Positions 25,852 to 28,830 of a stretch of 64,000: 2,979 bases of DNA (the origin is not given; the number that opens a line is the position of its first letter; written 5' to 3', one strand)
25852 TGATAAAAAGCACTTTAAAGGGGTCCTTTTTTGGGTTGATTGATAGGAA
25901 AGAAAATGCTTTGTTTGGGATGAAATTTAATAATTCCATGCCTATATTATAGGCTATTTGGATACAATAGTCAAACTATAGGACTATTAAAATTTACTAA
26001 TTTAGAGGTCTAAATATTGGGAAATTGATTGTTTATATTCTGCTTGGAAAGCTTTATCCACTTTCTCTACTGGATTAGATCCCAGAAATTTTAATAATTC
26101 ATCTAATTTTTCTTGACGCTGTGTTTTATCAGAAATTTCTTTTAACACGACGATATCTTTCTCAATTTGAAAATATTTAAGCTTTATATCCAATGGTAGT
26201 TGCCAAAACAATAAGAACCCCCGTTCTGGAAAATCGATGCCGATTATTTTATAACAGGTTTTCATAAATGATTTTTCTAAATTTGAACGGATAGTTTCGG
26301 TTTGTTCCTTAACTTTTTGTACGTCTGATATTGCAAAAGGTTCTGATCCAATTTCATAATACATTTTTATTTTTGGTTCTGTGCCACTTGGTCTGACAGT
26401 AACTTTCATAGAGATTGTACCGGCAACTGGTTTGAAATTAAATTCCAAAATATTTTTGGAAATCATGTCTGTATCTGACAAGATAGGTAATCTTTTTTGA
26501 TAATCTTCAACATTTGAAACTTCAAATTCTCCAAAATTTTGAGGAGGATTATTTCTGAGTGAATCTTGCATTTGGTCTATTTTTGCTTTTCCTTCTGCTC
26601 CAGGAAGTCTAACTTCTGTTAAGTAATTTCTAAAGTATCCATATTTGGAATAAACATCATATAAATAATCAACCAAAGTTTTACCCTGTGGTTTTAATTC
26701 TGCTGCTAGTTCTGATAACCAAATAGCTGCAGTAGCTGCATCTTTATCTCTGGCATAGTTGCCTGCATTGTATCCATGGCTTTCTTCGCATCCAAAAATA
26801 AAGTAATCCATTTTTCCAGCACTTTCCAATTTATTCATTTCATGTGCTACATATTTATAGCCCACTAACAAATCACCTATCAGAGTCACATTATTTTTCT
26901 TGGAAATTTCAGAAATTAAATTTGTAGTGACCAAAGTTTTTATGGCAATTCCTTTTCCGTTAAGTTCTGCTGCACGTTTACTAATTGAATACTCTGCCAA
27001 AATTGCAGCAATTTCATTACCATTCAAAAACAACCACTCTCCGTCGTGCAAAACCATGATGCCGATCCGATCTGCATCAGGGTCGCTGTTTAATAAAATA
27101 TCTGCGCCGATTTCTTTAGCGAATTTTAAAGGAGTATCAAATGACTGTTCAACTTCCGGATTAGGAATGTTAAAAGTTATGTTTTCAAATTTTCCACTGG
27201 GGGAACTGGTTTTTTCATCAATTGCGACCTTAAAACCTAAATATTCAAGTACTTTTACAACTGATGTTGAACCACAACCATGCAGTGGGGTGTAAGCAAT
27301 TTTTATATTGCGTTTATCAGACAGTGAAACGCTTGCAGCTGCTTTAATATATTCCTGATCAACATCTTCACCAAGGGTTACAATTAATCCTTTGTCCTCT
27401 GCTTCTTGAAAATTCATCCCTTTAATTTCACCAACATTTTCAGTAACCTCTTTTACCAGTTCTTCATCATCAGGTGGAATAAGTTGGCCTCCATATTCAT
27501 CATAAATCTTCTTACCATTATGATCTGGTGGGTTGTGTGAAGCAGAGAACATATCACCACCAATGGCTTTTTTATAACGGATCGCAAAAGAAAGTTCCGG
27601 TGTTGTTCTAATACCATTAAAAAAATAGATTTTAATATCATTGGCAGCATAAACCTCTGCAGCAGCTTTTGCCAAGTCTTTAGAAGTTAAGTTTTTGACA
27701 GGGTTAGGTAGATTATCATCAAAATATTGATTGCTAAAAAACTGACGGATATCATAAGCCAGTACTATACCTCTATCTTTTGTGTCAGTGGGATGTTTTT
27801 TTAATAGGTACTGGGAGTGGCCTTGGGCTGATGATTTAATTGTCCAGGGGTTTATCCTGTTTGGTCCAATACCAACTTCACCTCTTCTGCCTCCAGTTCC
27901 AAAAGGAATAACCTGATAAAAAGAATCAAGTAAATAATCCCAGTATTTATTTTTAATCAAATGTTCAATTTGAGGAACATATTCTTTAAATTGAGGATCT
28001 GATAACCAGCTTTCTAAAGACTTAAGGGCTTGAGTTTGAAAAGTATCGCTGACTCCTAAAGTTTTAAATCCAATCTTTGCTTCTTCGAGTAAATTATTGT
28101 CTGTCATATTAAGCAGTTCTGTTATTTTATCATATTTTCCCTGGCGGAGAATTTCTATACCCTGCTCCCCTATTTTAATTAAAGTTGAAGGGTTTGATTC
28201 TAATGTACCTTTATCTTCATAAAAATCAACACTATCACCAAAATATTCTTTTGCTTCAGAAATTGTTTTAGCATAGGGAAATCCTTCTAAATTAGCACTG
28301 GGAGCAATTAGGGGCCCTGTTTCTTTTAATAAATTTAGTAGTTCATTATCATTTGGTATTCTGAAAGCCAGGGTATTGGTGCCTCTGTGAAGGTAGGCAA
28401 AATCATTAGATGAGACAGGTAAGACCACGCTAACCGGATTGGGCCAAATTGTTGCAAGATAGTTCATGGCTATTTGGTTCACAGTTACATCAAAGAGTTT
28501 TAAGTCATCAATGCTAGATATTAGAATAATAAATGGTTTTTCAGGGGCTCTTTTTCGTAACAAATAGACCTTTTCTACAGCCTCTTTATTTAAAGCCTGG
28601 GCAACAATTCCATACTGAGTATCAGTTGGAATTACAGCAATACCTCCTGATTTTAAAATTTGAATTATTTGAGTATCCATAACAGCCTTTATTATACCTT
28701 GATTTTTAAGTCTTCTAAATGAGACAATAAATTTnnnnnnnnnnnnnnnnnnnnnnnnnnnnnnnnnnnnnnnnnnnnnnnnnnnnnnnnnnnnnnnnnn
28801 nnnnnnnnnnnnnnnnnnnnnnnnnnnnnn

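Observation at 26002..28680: Single ORF fusing a YrdC/TsaC threonylcarbamoyl-AMP synthase domain to a complete phosphoglucomutase/phosphomannomutase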

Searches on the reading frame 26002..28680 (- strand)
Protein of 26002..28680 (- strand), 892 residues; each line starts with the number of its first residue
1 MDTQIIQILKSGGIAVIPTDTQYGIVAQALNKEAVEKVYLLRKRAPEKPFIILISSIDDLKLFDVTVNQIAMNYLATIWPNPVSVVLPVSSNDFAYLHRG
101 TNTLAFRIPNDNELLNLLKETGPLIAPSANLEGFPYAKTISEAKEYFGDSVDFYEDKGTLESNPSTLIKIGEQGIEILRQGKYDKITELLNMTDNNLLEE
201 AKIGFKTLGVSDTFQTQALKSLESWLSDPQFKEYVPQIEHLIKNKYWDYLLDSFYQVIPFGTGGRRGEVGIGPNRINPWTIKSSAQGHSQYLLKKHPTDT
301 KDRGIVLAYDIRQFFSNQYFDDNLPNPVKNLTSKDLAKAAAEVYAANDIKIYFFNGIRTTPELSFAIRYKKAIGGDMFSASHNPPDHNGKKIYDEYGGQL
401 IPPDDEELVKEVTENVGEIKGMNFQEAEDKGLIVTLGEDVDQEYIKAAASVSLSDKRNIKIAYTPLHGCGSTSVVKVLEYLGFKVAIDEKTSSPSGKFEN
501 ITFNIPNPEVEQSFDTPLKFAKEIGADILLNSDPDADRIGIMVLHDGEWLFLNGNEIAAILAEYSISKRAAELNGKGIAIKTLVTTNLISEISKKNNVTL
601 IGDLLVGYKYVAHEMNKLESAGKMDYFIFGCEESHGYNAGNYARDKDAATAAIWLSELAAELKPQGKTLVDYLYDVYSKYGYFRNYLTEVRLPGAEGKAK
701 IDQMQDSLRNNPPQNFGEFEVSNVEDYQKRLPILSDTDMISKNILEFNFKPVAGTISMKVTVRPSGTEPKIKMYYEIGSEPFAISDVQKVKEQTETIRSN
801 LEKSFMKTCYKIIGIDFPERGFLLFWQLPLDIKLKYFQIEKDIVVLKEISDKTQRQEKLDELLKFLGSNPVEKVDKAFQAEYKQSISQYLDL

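Call 3: search_protein_families(library=pfam, proteins=[window:26002-28680:-], max_evalue=0.01)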
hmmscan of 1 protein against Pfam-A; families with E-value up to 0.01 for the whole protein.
window:26002-28680:- (892 aa): 5 families
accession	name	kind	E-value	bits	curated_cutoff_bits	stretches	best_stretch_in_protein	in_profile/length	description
PF01300.24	Sua5_yciO_yrdC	-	2.4e-42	144.9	25.1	1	7-181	1-178/178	Telomere recombination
PF02878.22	PGM_PMM_I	-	7.5e-26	90.9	22.5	2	331-414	51-133/138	Phosphoglucomutase/phosphomannomutase, alpha/beta/alpha domain I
PF02879.22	PGM_PMM_II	-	6.1e-16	59.3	29.3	1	444-542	3-99/103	Phosphoglucomutase/phosphomannomutase, alpha/beta/alpha domain II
PF02880.22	PGM_PMM_III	-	1.7e-15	57.6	20.7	1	553-680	1-115/115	Phosphoglucomutase/phosphomannomutase, alpha/beta/alpha domain III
PF00408.26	PGM_PMM_IV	-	0.0016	18.9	23.1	1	761-776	36-51/68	Phosphoglucomutase/phosphomannomutase, C-terminal domain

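Call 4: search_protein_families(library=ncbifam, proteins=[window:26002-28680:-], max_evalue=0.01)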
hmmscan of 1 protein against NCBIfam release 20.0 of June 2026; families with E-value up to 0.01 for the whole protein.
window:26002-28680:- (892 aa): 10 families
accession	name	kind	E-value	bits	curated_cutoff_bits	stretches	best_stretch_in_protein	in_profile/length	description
TIGR00057.1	TIGR00057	equivalog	1.9e-41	141.5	123.2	1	4-189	13-200/202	L-threonylcarbamoyladenylate synthase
TIGR03990.1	Arch_GlmM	equivalog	3.7e-32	111.8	439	1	349-672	64-361/444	phosphoglucosamine mutase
TIGR01455.1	glmM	equivalog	1.5e-19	70.1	447.55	1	346-670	64-358/442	phosphoglucosamine mutase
NF007919.1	PRK10634.1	equivalog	1.7e-19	70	175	1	5-170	1-169/176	L-threonylcarbamoyladenylate synthase type 1 TsaC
NF007088.0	PRK09542.1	equivalog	3.9e-17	62.4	618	1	332-679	58-374/456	phosphomannomutase/phosphoglucomutase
NF005737.0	PRK07564.1-1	equivalog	1.6e-11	43.6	378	2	519-733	263-461/543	alpha-D-glucose phosphate-specific phosphoglucomutase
NF046027.1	PhglucPhmanMutPgmG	equivalog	1.4e-10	40.4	600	1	356-644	79-344/460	phosphoglucomutase/phosphomannomutase PgmG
TIGR01132.1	pgm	equivalog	1.5e-10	40.2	778.05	1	337-683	95-445/546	phosphoglucomutase (alpha-D-glucose-1,6-bisphosphate-dependent)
NF011943.0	PRK15414.1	subfamily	1.5e-05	24.2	801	1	331-570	49-279/456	phosphomannomutase CpsG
NF004979.0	PRK06357.1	equivalog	0.006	15.9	216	0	409-481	121-191/221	hypothetical protein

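Call 5: find_homologous_proteins(query=window:26002-28680:-, max_evalue=1e-10)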
Query window:26002-28680:- (892 aa): 4819 proteins with E <= 1e-10 among 8000 candidates; the best 120 are listed.
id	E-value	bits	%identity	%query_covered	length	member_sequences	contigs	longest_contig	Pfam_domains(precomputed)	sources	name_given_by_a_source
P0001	0.0e+0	2014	100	100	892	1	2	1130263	PF02878.23,PF01300.25,PF02879.23,PF02880.23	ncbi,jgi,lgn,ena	ncbi:MAG: L-threonylcarbamoyladenylate synthase [Microgenomates group bacterium]|jgi:phosphoglucomut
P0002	0.0e+0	1667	82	100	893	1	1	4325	PF02878.23,PF01300.25,PF02879.23,PF02880.23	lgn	-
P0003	0.0e+0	1150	72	78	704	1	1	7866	PF02878.23,PF02879.23,PF02880.23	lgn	-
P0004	0.0e+0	1125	69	78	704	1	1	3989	PF02878.23,PF02879.23,PF02880.23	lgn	-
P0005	0.0e+0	1118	68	78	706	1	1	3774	PF02878.23,PF02879.23,PF02880.23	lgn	-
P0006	0.0e+0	1109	69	78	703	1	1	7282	PF02878.23,PF02879.23,PF02880.23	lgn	-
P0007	0.0e+0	1096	68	78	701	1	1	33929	PF02878.23,PF02879.23,PF02880.23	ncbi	-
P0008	0.0e+0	1091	68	78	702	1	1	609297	PF02878.23,PF02879.23,PF02880.23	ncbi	-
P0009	0.0e+0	1085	67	78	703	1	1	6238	PF02878.23,PF02879.23,PF02880.23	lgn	-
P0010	0.0e+0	1081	67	78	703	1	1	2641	PF02878.23,PF02879.23,PF02880.23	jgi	jgi:phosphoglucomutase/phosphomannomutase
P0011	0.0e+0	1077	66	79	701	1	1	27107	PF02878.23,PF02879.23,PF02880.23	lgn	-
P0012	0.0e+0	1076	67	79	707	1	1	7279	PF02878.23,PF02879.23,PF02880.23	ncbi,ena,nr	ncbi:MAG TPA: phospho-sugar mutase [Patescibacteria group bacterium]|nr:phospho-sugar mutase [Patesc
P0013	0.0e+0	1076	66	79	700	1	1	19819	PF02878.23,PF02879.23,PF02880.23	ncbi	-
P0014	0.0e+0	1076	65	79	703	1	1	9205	PF02878.23,PF02879.23,PF02880.23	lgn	-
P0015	0.0e+0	1067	67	79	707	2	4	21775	PF02878.23,PF02879.23,PF02880.23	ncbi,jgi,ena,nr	ncbi:MAG TPA: phospho-sugar mutase [Patescibacteria group bacterium]|nr:phospho-sugar mutase [Patesc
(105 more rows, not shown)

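Call 7: find_encoding_contigs(protein=P0002, flank=5000, max_places=3)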
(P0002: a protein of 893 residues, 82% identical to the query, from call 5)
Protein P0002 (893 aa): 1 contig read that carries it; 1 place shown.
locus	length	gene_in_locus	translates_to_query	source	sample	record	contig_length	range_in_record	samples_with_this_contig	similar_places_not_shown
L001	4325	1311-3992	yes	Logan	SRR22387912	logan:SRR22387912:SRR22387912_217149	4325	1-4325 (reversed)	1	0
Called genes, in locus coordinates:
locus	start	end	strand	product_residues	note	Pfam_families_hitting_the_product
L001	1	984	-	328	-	?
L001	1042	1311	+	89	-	PF00708:Acylphosphatase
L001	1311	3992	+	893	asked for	PF01300:Sua5_yciO_yrdC, PF02878:PGM_PMM_I, PF02879:PGM_PMM_II, PF02880:PGM_PMM_III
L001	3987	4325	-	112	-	?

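Call 8: find_encoding_contigs(protein=P0003, flank=5000, max_places=3)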
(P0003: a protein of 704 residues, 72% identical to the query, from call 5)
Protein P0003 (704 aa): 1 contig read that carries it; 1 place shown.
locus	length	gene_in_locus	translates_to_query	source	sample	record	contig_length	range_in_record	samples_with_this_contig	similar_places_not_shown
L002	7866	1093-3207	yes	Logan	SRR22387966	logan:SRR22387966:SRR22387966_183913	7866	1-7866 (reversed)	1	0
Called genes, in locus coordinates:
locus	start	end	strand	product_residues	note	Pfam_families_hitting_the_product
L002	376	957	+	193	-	PF01300:Sua5_yciO_yrdC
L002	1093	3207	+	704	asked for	PF02878:PGM_PMM_I, PF02879:PGM_PMM_II, PF02880:PGM_PMM_III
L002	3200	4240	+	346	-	PF01380:SIS (weak), PF10432:bact-PGI_C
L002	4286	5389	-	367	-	PF04932:Wzy_C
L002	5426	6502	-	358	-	PF13620:CarboxypepD_reg (weak)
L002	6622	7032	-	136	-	PF00380:Ribosomal_S9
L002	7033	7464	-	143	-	PF00572:Ribosomal_L13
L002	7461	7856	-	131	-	PF01196:Ribosomal_L17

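Call 9: find_encoding_contigs(protein=P0008, flank=6000, max_places=3)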
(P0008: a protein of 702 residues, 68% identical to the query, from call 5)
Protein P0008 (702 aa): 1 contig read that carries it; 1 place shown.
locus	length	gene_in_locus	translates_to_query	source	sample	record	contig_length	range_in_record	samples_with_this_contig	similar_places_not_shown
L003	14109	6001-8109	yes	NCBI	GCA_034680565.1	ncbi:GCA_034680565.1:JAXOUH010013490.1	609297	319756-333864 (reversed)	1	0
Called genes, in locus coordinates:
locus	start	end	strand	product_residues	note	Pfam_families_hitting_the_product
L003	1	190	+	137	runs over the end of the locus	PF00411:Ribosomal_S11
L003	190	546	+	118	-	-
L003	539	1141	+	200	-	PF00163:Ribosomal_S4, PF01479:S4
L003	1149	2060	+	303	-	PF01193:RNA_pol_L, PF01000:RNA_pol_A_bac, PF03118:RNA_pol_A_CTD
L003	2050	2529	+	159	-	PF01196:Ribosomal_L17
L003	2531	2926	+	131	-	PF00572:Ribosomal_L13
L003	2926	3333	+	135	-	PF00380:Ribosomal_S9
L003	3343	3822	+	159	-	-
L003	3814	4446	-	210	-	PF03167:UDG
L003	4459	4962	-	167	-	PF00149:Metallophos, PF12850:Metallophos_2, PF14582:Metallophos_3 (faint)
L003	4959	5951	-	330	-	PF01368:DHH, PF02272:DHHA1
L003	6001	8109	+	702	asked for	PF02878:PGM_PMM_I, PF02879:PGM_PMM_II, PF02880:PGM_PMM_III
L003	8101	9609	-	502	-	PF02074:Peptidase_M32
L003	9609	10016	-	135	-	PF01878:EVE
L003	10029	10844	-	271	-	PF00730:HhH-GPD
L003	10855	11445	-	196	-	-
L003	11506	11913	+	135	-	PF08570:DUF1761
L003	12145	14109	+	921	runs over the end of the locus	PF00270:DEAD (weak), PF04851:ResIII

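Call 31: find_encoding_contigs(protein=P0001, flank=10000, max_places=2)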
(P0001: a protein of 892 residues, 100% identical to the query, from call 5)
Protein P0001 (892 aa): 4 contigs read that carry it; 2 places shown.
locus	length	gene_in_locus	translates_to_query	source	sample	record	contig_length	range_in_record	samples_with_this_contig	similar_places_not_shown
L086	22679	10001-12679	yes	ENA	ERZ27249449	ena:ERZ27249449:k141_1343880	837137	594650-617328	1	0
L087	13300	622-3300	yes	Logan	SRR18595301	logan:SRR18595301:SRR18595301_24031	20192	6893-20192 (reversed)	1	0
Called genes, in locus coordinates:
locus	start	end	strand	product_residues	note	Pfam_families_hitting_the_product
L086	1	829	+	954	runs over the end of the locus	PF02629:CoA_binding, PF13380:CoA_binding_2, PF13607:Succ_CoA_lig, PF19045:Ligase_CoA_2, PF13549:ATP-grasp_5, PF00970:FAD_binding_6, PF00175:NAD_binding_1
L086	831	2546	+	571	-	PF01558:POR, PF01855:POR_N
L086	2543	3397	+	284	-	PF02775:TPP_enzyme_C, PF12367:PFO_beta_C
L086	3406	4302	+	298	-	PF01841:Transglut_core (weak)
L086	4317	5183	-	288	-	PF13688:Reprolysin_5 (weak), PF00413:Peptidase_M10 (weak)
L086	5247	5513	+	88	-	PF13459:Fer4_15, PF13370:Fer4_13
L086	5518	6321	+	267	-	PF00106:adh_short, PF08659:KR, PF13561:adh_short_C2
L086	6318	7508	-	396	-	PF03952:Enolase_N, PF00113:Enolase_C, PF07476:MAAL_C (weak), PF13378:MR_MLE_C (weak)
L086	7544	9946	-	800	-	PF01326:PPDK_N, PF00391:PEP-utilizers, PF02896:PEP-utilizers_C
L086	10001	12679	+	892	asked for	PF01300:Sua5_yciO_yrdC, PF02878:PGM_PMM_I, PF02879:PGM_PMM_II, PF02880:PGM_PMM_III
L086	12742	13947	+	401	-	PF13439:Glyco_transf_4, PF00534:Glycos_transf_1, PF13692:Glyco_trans_1_4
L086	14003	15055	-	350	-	PF00438:S-AdoMet_synt_N, PF02772:S-AdoMet_synt_M, PF02773:S-AdoMet_synt_C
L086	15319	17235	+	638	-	PF08298:AAA_PrkA, PF06798:PrkA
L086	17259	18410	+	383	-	PF04285:DUF444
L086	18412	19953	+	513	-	PF04293:SpoVR, PF24755:SpoVR_C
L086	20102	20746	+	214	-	-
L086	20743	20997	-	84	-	-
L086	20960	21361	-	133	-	PF00380:Ribosomal_S9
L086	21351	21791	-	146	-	PF00572:Ribosomal_L13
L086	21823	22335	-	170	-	PF01196:Ribosomal_L17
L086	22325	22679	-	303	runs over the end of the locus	PF01193:RNA_pol_L, PF01000:RNA_pol_A_bac, PF03118:RNA_pol_A_CTD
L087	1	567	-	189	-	?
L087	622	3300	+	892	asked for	PF01300:Sua5_yciO_yrdC, PF02878:PGM_PMM_I, PF02879:PGM_PMM_II, PF02880:PGM_PMM_III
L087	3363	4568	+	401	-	PF13439:Glyco_transf_4, PF00534:Glycos_transf_1, PF13692:Glyco_trans_1_4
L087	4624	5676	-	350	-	PF00438:S-AdoMet_synt_N, PF02772:S-AdoMet_synt_M, PF02773:S-AdoMet_synt_C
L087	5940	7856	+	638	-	PF08298:AAA_PrkA, PF06798:PrkA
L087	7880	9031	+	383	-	PF04285:DUF444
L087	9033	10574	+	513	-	PF04293:SpoVR, PF24755:SpoVR_C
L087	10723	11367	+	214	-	-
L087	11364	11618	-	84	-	-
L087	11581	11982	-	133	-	PF00380:Ribosomal_S9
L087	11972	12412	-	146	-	PF00572:Ribosomal_L13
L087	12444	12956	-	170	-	PF01196:Ribosomal_L17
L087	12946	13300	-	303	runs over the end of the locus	PF01193:RNA_pol_L, PF01000:RNA_pol_A_bac, PF03118:RNA_pol_A_CTD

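Call 32: find_related_loci(query=window:26002-28680:-, collection=metagenome_contigs, flank=4000)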
Query window:26002-28680:- (892 aa) in metagenome_contigs; peptide patterns used: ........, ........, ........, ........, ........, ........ (x = any residue, [..] = any of these).
133 stretches matched a pattern; 8 encode a relative of the query (tblastn E <= 1e-3); 8 distinct loci.
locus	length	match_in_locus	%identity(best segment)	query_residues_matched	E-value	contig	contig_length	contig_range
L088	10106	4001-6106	65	191-892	0e+0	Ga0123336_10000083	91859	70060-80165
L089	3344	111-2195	65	198-892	0e+0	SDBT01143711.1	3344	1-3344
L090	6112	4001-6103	61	192-892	0e+0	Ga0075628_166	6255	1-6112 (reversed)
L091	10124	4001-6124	59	185-892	0e+0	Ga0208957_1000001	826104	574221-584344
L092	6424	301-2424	59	185-892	0e+0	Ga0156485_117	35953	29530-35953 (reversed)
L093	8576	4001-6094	62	195-892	0e+0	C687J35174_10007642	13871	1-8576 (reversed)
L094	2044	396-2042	66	195-743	0e+0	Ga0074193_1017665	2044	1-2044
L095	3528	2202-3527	62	192-631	0e+0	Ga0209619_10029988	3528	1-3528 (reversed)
